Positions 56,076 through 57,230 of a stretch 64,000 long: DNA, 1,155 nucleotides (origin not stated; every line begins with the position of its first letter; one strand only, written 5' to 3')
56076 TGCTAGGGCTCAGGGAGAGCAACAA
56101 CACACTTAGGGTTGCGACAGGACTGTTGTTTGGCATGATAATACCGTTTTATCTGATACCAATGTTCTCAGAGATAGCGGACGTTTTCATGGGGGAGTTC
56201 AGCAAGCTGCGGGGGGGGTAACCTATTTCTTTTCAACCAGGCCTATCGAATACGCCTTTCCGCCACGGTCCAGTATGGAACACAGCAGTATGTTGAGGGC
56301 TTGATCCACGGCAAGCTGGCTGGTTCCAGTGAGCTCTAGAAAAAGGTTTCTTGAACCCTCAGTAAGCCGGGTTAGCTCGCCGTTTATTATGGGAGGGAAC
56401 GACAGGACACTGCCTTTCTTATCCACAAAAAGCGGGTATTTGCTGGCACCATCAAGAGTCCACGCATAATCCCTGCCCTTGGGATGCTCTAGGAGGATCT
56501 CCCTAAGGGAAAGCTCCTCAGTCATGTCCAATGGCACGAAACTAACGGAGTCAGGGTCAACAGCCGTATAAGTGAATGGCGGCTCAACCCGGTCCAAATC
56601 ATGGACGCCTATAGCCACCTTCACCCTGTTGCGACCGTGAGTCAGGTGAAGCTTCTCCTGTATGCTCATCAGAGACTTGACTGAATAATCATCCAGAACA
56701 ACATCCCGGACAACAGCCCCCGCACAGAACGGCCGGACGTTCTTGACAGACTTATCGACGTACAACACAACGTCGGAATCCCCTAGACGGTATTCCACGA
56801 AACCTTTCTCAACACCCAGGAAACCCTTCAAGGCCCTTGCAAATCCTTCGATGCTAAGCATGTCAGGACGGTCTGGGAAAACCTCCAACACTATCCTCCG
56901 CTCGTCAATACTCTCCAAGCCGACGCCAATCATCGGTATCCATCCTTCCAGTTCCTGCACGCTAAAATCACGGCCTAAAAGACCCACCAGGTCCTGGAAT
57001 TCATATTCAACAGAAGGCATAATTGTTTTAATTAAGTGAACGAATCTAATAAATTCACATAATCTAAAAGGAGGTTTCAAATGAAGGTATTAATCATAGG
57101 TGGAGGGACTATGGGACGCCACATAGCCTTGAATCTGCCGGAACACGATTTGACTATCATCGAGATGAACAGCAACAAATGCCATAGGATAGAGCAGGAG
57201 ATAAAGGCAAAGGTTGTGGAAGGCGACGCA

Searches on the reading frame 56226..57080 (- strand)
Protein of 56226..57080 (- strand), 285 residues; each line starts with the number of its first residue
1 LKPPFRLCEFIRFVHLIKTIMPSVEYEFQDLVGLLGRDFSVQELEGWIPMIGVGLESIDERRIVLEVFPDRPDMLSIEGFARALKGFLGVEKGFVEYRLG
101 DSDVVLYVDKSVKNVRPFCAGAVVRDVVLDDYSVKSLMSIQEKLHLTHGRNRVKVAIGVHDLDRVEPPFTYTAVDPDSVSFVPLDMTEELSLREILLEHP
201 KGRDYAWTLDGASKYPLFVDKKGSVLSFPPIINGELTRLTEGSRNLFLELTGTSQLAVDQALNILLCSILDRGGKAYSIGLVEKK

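Call 62: search_protein_families(library=pfam, proteins=[window:56226-57080:-], max_evalue=0.001)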
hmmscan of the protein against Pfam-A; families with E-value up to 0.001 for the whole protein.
window:56226-57080:- (285 aa): 1 family
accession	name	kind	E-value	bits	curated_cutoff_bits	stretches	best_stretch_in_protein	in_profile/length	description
PF03483.22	B3_4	-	1.4e-07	31.7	29.3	1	135-260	36-134/174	B3/4 domain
